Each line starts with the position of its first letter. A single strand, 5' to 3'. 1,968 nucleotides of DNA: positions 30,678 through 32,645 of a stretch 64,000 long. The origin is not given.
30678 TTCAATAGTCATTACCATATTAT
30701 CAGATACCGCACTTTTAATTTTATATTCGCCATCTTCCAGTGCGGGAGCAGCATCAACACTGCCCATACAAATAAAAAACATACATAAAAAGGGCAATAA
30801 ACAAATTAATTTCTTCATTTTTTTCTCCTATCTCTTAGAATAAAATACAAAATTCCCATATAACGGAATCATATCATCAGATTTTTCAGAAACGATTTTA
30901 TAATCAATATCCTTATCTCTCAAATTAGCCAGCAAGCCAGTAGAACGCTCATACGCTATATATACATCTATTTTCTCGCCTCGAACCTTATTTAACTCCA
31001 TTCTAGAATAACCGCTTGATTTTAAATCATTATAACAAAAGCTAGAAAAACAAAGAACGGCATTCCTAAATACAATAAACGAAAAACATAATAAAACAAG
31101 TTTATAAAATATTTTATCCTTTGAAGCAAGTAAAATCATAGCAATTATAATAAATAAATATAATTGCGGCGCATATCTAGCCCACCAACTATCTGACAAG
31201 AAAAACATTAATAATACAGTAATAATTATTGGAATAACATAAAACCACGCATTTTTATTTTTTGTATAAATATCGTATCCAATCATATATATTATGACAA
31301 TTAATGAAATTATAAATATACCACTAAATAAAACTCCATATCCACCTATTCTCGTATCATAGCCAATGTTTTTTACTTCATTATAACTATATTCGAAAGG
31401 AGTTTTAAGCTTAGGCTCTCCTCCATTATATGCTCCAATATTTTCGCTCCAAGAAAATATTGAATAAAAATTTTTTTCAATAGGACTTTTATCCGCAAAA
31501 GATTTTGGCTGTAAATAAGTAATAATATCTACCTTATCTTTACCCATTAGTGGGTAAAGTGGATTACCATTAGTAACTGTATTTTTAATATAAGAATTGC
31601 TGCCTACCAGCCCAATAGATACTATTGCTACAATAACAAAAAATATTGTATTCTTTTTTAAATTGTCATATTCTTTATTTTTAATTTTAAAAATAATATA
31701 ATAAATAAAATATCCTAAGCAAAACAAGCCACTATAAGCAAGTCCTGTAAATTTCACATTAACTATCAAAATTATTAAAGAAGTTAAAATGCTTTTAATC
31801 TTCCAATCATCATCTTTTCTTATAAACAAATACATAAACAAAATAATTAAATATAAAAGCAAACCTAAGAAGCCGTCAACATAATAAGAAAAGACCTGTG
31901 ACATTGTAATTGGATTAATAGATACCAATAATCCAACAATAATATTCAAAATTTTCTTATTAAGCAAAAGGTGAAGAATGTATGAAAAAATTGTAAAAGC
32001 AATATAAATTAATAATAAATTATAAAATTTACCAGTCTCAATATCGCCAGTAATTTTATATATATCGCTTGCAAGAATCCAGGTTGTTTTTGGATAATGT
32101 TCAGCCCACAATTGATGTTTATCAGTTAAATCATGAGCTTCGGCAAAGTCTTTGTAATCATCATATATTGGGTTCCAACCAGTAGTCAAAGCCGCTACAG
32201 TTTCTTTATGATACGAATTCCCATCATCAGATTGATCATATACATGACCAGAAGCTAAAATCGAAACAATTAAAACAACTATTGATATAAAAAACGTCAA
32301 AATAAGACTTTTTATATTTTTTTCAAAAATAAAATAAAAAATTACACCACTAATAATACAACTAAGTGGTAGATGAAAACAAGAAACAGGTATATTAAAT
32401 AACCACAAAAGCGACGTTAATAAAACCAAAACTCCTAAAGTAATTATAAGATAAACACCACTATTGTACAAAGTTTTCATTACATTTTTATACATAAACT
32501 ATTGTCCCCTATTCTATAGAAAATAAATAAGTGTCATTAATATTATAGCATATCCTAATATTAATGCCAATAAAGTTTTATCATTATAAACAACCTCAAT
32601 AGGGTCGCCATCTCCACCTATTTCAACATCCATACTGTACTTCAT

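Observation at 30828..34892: UbiA-type polyprenyl-phosphate phosphoribosyltransferase flanked by two GT-C-like proteins inside a Firmicute wall-glycan operon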

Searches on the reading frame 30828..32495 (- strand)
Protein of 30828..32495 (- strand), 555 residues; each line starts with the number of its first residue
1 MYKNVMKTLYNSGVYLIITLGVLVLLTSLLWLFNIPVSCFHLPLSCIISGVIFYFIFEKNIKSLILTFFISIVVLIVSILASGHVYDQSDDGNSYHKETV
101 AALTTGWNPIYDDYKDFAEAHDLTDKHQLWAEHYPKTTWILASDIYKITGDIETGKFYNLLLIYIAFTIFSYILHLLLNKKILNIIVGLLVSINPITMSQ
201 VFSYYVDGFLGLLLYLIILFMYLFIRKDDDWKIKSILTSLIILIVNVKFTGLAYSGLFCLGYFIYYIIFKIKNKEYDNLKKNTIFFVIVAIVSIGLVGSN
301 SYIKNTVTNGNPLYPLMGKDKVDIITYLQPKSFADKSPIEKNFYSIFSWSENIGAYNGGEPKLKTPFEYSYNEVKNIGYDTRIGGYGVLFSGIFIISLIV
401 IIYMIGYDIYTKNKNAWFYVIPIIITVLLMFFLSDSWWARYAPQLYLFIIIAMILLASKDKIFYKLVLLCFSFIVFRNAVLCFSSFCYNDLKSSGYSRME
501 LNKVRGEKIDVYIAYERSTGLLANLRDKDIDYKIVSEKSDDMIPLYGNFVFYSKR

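Call 4: search_protein_families(library=pfam, proteins=[window:30828-32495:-], max_evalue=0.01)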
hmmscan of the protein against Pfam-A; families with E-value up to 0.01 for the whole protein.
window:30828-32495:- (555 aa): 0 families

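Call 5: search_protein_families(library=ncbifam, proteins=[window:30828-32495:-], max_evalue=0.01)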
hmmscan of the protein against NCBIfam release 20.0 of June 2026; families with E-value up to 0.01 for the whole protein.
window:30828-32495:- (555 aa): 0 families

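Call 8: search_solved_structures(query=window:30828-32495:-, max_evalue=10)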
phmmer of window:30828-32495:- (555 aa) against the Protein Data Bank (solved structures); distinct sequences matched with E-value up to 10: 2.
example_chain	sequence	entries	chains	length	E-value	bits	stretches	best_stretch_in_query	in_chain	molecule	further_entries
5vzl_C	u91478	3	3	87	0.38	12.6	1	69-119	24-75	phage anti-CRISPR AcrIIA4 | Associated protein | Anti-CRISPR AcrIIA4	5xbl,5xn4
5vw1_B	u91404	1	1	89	0.39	12.6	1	69-119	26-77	anti-CRISPR protein AcrIIA4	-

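Call 13: find_homologous_proteins(query=window:30828-32495:-)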
Query window:30828-32495:- (555 aa): 416 proteins with E <= 0.001 among 8000 candidates; the best 120 are listed.
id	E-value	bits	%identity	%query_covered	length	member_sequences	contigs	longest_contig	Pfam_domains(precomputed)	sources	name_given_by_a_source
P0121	0.0e+0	1192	97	100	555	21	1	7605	-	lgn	-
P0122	5.0e-206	704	58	100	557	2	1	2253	-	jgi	-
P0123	3.9e-199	681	57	99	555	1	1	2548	-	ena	-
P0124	7.2e-199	680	57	99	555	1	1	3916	-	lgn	-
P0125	3.6e-198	678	58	99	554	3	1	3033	-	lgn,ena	-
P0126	1.4e-195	669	57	99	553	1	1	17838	-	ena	-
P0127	6.3e-195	667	56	99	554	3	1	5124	-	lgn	-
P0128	6.5e-194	664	55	99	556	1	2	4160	-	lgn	-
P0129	3.4e-193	661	55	100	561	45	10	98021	-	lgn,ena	-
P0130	2.3e-190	652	54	100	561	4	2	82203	-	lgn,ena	-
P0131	2.4e-181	622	52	99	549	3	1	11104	-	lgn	-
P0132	1.7e-173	596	51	99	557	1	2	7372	-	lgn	-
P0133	4.9e-172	592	49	98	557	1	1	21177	-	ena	-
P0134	1.4e-163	564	50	100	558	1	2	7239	-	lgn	-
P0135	9.7e-160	551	49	99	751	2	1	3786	PF12710.14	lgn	-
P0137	4.6e-153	529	46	100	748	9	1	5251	PF12710.14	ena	-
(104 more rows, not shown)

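Call 39: predict_structure(alignment_id=A2)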
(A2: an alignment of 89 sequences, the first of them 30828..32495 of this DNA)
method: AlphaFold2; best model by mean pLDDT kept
length: 555 residues; sequences in the alignment: 89
mean_pLDDT: 95.0   pTM: 0.95
mean pLDDT of the five models: 95.0, 94.5, 94.5, 92.5, 92.4
residues with pLDDT >= 90: 497; 70-90: 58; 50-70: 0; < 50: 0
segments of 3 or more residues with pLDDT < 50: none
pLDDT, mean of each block of 10 residues (from residue 1): 95 99 98 96 98 96 96 99 95 97 98 96 94 97 98 98 99 94 95 96 96 99 96 98 96 96 96 97 98 96 94 89 84 93 95 90 96 89 91 98 95 88 95 82 94 96 96 98 91 94 95 94 96 95 93 92
secondary structure, 60 per line:
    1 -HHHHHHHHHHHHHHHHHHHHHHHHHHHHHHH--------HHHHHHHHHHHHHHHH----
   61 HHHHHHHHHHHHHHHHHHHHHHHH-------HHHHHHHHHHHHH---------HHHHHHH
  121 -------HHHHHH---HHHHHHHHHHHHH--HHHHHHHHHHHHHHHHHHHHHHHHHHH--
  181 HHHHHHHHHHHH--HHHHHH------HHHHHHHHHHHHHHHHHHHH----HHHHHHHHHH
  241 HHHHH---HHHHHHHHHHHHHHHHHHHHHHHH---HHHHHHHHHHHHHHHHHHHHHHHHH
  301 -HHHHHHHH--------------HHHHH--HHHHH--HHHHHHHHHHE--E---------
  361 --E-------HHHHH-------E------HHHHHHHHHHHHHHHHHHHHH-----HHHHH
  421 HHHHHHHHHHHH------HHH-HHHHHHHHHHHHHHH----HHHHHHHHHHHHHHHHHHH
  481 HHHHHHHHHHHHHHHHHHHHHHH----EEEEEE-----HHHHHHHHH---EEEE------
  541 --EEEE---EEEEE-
elements in order: H2-32 H41-56 H61-84 H92-104 H114-120 H128-133 H137-149 H152-178 H181-192 H195-200 H207-226 H231-245 H249-272 H276-300 H302-309 H324-328 H331-335 H338-347 H371-375 H390-410 H416-432 H443-457 H462-503 E508-513 H519-527 E531-534 E543-546 E550-554
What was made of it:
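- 30828..32495 (-): 555-aa polytopic GT-C-fold glycosyltransferase. It is the candidate extracytoplasmic ribofuranosyltransferase that uses the lipid-linked donor. AF2 gives pLDDT 95.0 and pTM 0.95 (call 39).
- On CAZy GT136 (C. youngae ORF12 family): The 555-aa protein ends in a small alpha/beta domain of about 50 residues, not an ORF12-like CBM (call 39).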

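Call 43: fold_search(model_id=the predicted structure, library=pdb)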
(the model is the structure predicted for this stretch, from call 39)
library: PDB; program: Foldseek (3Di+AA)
matches with E <= 10: 217; with E <= 0.001: 0
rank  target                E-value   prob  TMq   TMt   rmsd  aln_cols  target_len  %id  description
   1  5ezm                  1.6e-03  1.00  0.45  0.46   9.7       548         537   10  Crystal Structure of ArnT from Cupriavidus metallidurans in the apo state (released 2016-02-17)
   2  5f15                  2.0e-03  1.00  0.47  0.48   8.9       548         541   12  Crystal Structure of ArnT from Cupriavidus metallidurans bound to Undecaprenyl phosphate (released 2016-02-17)
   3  6gxc_A                2.3e-03  1.00  0.34  0.28  13.7       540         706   14  Bacterial oligosaccharyltransferase PglB in complex with an inhibitory peptide and a reactive lipid-linked oligosaccha (released 2018-11-14)
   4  5ogl_A                3.6e-03  1.00  0.36  0.30  10.7       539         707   14  Structure of bacterial oligosaccharyltransferase PglB in complex with an acceptor peptide and an lipid-linked oligosac (released 2017-10-25)
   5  7zlh_A                4.7e-03  1.00  0.36  0.32  11.2       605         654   11  Cryo-EM structure of C-mannosyltransferase CeDPY19, in apo state, bound to CMT2-Fab and anti-Fab nanobody (released 2023-01-11)
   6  9s6u_A                1.9e-02  1.00  0.44  0.45   7.5       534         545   12  Ternary cryo-EM structure of human ALG9 with Dol25-PP-GlcNAc2Man8, Dol25-P-Man and Fab (released 2026-03-18)
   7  6ezn_F                1.9e-02  0.99  0.38  0.34  14.6       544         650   10  Cryo-EM structure of the yeast oligosaccharyltransferase (OST) complex (released 2018-01-17)
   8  9s6s_A                3.0e-02  0.99  0.44  0.45   7.3       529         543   12  Ternary cryo-EM structure of human ALG9 with Dol25-PP-GlcNAc2Man6, Dol25-P-Man and Fab (released 2026-03-18)
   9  7bvf_B                6.8e-02  0.99  0.40  0.23   8.3       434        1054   10  Cryo-EM structure of Mycobacterium tuberculosis arabinosyltransferase EmbA-EmbB-AcpM2 in complex with ethambutol (released 2020-04-29)
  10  9s6t_A                7.1e-02  0.97  0.39  0.44   8.7       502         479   11  Ternary cryo-EM structure of chicken ALG12 with Dol25-PP-GlcNAc2Man7, Dol25-P-Man, and Fab (released 2026-03-18)
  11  7bvc_A                1.0e-01  0.97  0.39  0.22  12.7       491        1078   10  Cryo-EM structure of Mycobacterium smegmatis arabinosyltransferase EmbA-EmbB-AcpM2 in complex with ethambutol (released 2020-04-29)
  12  4zwb_A                1.9e-01  0.07  0.10  0.11  24.6       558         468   11  Crystal structure of maltose-bound human GLUT3 in the outward-occluded conformation at 2.4 angstrom (released 2015-07-22)
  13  6m6x_C                1.9e-01  0.08  0.10  0.07  29.6       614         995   12  Oridonin in complex with CRM1#-Ran-RanBP1 (released 2021-03-17)
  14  9ntc                  2.5e-01  0.07  0.11  0.13  23.8       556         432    9  Structure of Synaptic Vesicle Protein 2A Bound to Brivaracetam and UCB1244283 (released 2025-09-10)
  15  6x0o                  2.7e-01  0.94  0.34  0.20   8.9       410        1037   10  Single-Particle Cryo-EM Structure of Arabinosyltransferase EmbB from Mycobacterium smegmatis (released 2020-06-10)
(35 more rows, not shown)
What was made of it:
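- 30828..32495 (-): The Foldseek top 11 are all GT-C enzymes: ArnT 5ezm/5f15 (E~2e-3, prob 1.00, TM 0.45-0.48), then PglB, DPY19, ALG9, STT3, EmbA/B and ALG12 (call 43).
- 555-aa protein: AF2 pLDDT 95, and the top 11 PDB fold hits are all GT-C (call 43).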

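Call 46: search_protein_families(library=pfam, proteins=[P0137], max_evalue=0.01)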
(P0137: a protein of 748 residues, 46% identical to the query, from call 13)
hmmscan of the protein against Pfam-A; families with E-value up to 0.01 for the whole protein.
P0137 (748 aa): 1 family
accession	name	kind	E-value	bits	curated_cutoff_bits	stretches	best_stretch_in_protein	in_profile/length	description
PF12710.13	HAD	-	2.7e-16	61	27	1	5-170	2-189/189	haloacid dehalogenase-like hydrolase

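Call 57: find_encoding_contigs(protein=P0129, flank=8000, max_places=1)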
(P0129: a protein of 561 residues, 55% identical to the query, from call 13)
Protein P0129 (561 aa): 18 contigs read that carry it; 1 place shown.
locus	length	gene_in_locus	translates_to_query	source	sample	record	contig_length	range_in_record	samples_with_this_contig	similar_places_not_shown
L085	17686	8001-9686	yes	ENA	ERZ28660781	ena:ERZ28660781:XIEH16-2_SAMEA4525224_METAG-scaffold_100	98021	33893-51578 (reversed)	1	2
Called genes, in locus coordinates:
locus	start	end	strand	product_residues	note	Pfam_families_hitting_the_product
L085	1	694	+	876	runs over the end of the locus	PF13425:O-antigen_lig, PF20706:GT4-conflict, PF00534:Glycos_transf_1, PF13692:Glyco_trans_1_4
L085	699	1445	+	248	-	PF01128:IspD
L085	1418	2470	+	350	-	PF08240:ADH_N, PF16912:Glu_dehyd_C, PF00107:ADH_zinc_N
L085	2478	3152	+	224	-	PF00834:Ribul_P_3_epim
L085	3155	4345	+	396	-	PF04464:Glyphos_transf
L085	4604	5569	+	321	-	PF00535:Glycos_transf_2, PF10111:Glyco_tranf_2_2, PF13641:Glyco_tranf_2_3 (weak)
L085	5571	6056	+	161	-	PF08660:Alg14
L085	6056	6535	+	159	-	PF04101:Glyco_tran_28_C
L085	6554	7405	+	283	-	PF01040:UbiA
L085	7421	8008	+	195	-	PF12710:HAD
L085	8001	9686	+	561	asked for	-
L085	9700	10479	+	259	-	PF01522:Polysacc_deac_1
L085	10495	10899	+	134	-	PF04138:GtrA_DPMS_TM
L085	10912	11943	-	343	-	PF01757:Acyl_transf_3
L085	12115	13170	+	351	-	PF00953:Glycos_transf_4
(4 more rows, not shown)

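Call 82: search_solved_structures(query=A2, max_evalue=10)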
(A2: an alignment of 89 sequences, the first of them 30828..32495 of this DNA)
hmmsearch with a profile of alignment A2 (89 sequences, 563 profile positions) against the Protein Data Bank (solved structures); distinct sequences matched with E-value up to 10: 1.
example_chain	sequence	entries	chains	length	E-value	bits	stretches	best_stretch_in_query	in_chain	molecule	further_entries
9u9h_A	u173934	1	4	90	2.7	9.7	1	393-447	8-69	Virion membrane protein OPG140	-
